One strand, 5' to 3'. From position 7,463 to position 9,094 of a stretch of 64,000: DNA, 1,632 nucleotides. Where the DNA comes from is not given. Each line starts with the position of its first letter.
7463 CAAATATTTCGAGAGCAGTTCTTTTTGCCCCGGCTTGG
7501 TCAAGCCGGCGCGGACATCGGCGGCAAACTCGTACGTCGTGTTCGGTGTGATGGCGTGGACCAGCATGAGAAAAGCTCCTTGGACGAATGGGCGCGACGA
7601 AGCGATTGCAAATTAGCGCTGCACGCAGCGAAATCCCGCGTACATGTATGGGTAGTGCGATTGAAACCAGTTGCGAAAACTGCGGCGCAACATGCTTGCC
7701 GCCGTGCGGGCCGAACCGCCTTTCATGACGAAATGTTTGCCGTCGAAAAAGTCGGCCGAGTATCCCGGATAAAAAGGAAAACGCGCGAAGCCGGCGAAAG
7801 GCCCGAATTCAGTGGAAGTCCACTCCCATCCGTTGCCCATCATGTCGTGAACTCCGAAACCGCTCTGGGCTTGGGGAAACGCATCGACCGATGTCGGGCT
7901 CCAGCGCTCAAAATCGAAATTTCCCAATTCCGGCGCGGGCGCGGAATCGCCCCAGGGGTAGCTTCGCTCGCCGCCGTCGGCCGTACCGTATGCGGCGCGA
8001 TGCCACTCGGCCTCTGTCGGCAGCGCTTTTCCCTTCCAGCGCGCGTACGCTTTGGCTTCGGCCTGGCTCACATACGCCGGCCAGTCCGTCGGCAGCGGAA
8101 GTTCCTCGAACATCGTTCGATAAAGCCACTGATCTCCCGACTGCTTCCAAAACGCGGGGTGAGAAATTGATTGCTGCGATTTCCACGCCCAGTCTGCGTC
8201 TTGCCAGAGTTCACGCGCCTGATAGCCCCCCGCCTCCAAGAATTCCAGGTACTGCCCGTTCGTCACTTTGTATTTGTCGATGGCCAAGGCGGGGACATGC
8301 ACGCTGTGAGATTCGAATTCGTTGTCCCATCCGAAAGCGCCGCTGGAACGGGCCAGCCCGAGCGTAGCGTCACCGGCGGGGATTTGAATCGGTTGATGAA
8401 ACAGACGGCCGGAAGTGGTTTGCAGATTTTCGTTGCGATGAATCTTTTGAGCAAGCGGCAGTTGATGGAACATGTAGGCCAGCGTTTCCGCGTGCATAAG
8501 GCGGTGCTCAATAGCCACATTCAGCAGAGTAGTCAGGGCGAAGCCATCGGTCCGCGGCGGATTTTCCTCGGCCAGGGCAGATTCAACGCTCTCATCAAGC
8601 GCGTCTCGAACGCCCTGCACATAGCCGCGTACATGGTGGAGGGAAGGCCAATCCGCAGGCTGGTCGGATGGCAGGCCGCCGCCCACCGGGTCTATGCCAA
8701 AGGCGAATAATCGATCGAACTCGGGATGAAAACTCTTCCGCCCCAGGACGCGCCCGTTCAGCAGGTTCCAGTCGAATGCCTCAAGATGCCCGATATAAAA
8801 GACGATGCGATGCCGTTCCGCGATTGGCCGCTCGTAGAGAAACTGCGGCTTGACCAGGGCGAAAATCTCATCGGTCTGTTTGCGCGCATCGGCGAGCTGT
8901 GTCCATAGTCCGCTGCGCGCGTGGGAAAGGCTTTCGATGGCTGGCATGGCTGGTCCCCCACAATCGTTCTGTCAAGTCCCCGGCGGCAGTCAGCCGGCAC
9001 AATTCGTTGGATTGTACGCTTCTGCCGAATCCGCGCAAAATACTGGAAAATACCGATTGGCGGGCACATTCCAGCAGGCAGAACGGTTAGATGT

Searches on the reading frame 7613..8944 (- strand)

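Call 87: search_protein_families(library=pfam, proteins=[window:7613-8944:-], max_evalue=0.00001)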
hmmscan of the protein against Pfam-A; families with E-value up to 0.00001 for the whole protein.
window:7613-8944:- (443 aa): 2 families
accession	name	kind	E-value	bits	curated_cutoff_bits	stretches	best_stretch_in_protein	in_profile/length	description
PF03781.23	FGE-sulfatase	-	7.3e-49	167.1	23.3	1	186-441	6-254/255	Sulfatase-modifying factor enzyme 1-like domain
PF12867.12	DinB_2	-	4.8e-07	30.7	24.8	1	16-154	1-127/128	DinB superfamily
